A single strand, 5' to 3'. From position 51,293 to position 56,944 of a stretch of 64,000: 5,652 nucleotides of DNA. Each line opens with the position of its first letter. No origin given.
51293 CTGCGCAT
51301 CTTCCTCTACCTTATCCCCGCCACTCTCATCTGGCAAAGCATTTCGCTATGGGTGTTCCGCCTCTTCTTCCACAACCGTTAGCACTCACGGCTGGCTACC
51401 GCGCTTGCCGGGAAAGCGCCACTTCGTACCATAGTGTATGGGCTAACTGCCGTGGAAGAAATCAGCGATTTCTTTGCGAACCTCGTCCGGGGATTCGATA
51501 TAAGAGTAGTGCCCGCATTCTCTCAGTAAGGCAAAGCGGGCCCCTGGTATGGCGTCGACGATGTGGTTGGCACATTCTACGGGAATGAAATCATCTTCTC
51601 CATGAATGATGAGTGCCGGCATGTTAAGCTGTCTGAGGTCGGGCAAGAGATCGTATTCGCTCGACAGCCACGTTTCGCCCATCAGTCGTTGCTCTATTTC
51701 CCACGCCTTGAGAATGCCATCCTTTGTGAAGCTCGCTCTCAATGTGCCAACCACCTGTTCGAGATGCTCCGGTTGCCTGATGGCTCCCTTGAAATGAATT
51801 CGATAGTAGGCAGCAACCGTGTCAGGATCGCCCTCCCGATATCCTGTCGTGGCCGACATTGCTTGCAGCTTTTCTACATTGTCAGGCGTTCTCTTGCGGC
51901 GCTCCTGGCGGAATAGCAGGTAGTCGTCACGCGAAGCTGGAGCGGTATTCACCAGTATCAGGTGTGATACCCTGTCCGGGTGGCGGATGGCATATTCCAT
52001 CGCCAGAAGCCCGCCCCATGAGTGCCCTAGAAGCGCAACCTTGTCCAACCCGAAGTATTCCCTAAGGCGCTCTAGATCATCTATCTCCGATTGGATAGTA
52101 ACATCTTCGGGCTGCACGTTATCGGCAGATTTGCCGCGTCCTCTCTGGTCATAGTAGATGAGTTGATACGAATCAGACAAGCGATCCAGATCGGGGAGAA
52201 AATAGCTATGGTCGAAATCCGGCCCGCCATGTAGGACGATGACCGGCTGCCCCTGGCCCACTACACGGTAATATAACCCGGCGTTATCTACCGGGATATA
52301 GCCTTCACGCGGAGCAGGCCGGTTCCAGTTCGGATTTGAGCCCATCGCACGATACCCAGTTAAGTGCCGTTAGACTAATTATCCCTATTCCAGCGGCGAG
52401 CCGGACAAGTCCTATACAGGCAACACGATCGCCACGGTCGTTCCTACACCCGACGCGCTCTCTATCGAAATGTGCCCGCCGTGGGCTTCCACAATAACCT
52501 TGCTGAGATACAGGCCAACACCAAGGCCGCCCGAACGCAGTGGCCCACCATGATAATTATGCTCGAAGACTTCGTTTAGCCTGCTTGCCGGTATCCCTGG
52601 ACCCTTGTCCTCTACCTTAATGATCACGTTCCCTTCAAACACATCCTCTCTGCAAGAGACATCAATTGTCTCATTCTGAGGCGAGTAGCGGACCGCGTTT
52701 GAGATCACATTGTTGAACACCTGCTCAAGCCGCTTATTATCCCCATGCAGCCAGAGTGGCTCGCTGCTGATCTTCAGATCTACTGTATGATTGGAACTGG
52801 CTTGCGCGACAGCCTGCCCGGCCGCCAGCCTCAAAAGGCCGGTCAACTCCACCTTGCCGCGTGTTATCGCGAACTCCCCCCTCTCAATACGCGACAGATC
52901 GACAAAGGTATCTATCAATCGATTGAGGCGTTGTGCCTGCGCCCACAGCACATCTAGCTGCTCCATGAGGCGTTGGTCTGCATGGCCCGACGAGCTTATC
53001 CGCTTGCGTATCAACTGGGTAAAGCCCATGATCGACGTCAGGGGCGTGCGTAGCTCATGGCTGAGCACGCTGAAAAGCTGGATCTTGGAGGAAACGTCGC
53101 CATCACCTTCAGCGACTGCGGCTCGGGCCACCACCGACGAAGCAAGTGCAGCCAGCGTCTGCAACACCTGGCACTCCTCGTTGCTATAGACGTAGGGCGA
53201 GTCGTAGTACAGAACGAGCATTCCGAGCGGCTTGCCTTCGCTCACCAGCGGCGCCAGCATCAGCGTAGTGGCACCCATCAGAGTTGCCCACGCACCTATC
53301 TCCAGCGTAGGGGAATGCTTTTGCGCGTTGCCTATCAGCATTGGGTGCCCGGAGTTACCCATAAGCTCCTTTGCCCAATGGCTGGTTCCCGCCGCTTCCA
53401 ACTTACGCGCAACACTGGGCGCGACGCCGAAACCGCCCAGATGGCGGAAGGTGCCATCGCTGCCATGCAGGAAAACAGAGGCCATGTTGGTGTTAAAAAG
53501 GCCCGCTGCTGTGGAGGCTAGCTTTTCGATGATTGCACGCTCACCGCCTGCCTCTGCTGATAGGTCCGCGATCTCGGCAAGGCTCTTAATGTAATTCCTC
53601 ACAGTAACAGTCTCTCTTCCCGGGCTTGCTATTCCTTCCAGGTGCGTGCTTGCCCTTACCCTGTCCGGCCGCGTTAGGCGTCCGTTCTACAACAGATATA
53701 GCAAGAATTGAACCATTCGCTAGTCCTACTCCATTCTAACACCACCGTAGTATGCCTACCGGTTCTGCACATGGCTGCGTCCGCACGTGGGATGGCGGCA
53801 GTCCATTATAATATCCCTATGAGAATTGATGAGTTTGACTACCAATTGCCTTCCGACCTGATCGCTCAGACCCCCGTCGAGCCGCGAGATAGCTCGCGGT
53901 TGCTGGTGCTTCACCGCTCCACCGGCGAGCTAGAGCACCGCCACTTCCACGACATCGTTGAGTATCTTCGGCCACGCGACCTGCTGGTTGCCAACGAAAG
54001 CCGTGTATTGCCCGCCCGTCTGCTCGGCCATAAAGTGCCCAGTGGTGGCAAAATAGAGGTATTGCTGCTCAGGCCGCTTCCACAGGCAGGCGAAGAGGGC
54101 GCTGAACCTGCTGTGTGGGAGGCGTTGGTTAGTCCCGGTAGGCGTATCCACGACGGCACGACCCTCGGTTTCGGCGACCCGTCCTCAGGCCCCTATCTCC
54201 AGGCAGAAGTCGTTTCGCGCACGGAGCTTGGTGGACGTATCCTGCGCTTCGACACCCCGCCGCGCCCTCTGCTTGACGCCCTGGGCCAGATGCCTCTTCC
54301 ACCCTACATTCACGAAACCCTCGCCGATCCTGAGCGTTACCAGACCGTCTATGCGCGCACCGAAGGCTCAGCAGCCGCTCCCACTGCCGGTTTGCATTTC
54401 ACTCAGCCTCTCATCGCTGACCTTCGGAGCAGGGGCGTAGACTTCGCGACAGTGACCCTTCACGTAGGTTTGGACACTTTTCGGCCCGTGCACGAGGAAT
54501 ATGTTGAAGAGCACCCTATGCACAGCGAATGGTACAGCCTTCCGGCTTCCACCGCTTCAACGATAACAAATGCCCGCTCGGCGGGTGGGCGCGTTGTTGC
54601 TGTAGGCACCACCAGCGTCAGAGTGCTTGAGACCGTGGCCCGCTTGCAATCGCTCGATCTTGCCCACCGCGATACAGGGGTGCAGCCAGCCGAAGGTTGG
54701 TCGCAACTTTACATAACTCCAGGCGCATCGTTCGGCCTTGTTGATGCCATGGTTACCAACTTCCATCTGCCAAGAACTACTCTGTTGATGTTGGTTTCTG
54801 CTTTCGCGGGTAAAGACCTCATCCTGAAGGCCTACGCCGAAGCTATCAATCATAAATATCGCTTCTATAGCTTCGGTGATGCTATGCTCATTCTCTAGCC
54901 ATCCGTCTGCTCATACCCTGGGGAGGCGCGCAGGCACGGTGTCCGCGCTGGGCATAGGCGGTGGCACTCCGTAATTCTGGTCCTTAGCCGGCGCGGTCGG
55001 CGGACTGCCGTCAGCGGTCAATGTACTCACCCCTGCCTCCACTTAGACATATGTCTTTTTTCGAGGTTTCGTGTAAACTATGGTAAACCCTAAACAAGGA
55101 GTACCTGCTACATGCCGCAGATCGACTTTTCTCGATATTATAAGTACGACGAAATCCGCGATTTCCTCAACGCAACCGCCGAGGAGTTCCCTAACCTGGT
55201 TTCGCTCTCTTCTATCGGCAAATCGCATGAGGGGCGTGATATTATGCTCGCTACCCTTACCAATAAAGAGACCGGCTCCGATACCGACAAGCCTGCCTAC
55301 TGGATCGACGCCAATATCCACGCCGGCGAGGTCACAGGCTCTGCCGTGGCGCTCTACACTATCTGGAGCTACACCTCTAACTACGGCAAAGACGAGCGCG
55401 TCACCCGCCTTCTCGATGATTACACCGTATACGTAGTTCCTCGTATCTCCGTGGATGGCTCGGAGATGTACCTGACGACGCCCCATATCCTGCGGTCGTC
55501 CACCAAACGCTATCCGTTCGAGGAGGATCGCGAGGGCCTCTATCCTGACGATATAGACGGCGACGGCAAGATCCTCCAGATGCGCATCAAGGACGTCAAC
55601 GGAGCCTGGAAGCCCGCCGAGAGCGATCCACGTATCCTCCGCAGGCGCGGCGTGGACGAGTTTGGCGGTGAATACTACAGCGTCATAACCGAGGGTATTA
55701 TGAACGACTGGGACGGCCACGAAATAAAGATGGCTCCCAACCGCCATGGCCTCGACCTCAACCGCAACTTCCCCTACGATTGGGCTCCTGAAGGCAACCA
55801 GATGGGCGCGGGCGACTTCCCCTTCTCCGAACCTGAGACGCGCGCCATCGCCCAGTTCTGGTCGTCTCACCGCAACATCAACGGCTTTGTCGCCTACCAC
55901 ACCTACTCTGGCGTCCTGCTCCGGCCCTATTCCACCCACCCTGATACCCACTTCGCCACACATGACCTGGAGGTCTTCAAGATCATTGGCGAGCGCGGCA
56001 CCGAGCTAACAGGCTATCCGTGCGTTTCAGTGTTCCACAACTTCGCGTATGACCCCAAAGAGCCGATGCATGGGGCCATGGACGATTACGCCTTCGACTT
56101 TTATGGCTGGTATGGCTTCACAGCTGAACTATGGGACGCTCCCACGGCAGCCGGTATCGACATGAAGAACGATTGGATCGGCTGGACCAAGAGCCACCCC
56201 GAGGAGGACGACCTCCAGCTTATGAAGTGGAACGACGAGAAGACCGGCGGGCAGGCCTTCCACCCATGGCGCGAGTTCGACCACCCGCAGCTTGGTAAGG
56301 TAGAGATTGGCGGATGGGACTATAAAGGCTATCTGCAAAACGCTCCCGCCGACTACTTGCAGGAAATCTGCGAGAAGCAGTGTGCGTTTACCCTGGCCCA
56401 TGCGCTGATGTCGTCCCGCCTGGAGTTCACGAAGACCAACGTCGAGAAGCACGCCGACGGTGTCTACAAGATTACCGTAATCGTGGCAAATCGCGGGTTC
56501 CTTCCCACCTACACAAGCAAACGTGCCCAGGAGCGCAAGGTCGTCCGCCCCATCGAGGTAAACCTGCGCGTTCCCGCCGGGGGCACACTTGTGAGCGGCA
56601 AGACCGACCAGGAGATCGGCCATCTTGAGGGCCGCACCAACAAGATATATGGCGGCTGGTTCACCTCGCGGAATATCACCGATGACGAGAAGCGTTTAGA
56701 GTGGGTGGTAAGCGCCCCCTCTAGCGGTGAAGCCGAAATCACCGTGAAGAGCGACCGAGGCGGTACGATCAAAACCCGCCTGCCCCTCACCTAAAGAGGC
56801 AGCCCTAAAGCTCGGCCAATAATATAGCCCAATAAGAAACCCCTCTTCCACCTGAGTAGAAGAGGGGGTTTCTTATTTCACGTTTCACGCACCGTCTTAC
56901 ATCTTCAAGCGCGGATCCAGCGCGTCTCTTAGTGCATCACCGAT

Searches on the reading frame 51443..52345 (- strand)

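Call 74: search_protein_families(library=pfam, proteins=[window:51443-52345:-], max_evalue=0.00001)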
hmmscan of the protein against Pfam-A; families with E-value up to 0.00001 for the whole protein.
window:51443-52345:- (300 aa): 5 families
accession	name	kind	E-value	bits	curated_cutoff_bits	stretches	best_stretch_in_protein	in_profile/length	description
PF00561.26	Abhydrolase_1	-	8.7e-27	94.8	25.8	1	34-286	2-245/245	alpha/beta hydrolase fold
PF12697.13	Abhydrolase_6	-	4.1e-19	70.5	26.3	1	35-290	1-215/217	Alpha/beta hydrolase family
PF12146.15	Hydrolase_4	-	6.2e-15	55.6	27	1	58-267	30-218/239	Serine aminopeptidase, S33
PF03096.20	Ndr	-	4.9e-06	25.9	23.3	0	58-137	54-135/283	Ndr family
PF02129.25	Peptidase_S15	-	6.3e-06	26.5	23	1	50-279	42-260/262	X-Pro dipeptidyl-peptidase (S15 family)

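Call 75: search_protein_families(library=padloc, proteins=[window:51443-52345:-], max_evalue=0.00001)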
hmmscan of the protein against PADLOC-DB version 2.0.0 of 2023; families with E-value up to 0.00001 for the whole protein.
window:51443-52345:- (300 aa): 0 families

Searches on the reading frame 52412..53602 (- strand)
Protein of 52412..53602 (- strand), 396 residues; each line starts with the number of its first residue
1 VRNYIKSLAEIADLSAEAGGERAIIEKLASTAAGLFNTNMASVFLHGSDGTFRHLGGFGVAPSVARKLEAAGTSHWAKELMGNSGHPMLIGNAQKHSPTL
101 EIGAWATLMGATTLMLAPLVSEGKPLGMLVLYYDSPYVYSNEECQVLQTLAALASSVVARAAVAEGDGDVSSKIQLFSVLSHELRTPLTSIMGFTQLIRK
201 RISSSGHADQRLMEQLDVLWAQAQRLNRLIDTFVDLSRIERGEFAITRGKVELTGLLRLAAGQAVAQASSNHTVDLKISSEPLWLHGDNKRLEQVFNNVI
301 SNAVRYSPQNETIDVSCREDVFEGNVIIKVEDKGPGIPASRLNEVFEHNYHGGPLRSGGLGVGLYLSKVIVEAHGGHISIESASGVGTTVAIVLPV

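Call 74: search_protein_families(library=pfam, proteins=[window:52412-53602:-], max_evalue=0.00001)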
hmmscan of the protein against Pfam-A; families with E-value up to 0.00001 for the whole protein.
window:52412-53602:- (396 aa): 5 families
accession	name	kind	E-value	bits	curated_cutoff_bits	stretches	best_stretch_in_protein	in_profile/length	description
PF02518.31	HATPase_c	-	1.4e-25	90.3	26.4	1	287-395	1-108/111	Histidine kinase-, DNA gyrase B-, and HSP90-like ATPase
PF00512.31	HisKA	-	2.8e-17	62.9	26.9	1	173-242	2-66/66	His Kinase A (phospho-acceptor) domain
PF01590.32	GAF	-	1.2e-10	42.4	22.4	1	23-156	4-131/133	GAF domain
PF13185.12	GAF_2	-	3.1e-08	34.3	28.6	1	82-158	63-135/136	GAF domain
PF13492.12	GAF_3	-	7.9e-06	26.7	27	0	24-159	5-128/129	GAF domain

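Call 75: search_protein_families(library=padloc, proteins=[window:52412-53602:-], max_evalue=0.00001)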
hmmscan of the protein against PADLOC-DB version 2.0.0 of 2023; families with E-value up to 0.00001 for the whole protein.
window:52412-53602:- (396 aa): 0 families

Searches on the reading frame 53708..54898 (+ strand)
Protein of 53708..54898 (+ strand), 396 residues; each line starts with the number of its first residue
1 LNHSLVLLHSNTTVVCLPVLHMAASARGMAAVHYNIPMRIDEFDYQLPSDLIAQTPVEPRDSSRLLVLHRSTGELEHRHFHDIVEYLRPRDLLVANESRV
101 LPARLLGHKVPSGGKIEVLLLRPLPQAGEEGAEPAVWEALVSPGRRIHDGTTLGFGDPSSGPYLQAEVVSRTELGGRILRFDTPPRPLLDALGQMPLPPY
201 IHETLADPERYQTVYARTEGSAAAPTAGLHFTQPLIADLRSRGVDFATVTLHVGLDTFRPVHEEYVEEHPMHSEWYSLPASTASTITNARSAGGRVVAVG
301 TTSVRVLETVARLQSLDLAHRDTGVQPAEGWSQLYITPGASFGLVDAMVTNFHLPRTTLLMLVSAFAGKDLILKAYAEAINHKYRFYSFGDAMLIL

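Call 74: search_protein_families(library=pfam, proteins=[window:53708-54898:+], max_evalue=0.00001)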
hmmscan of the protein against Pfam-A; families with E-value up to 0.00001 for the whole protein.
window:53708-54898:+ (396 aa): 1 family
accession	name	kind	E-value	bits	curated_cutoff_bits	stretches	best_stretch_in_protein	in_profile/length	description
PF02547.20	Queuosine_synth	-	2.7e-134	447.8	25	1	41-395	2-322/322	Queuosine biosynthesis protein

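Call 75: search_protein_families(library=padloc, proteins=[window:53708-54898:+], max_evalue=0.00001)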
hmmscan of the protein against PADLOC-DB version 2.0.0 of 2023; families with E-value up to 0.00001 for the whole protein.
window:53708-54898:+ (396 aa): 0 families

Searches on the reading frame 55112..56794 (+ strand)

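Call 74: search_protein_families(library=pfam, proteins=[window:55112-56794:+], max_evalue=0.00001)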
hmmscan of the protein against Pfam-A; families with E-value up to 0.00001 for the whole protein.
window:55112-56794:+ (560 aa): 1 family
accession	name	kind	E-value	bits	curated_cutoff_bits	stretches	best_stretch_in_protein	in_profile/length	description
PF00246.29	Peptidase_M14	-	8.6e-55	186.8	21.6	2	15-128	1-114/286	Zinc carboxypeptidase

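Call 75: search_protein_families(library=padloc, proteins=[window:55112-56794:+], max_evalue=0.00001)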
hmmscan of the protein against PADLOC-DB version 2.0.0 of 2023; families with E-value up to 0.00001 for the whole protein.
window:55112-56794:+ (560 aa): 0 families
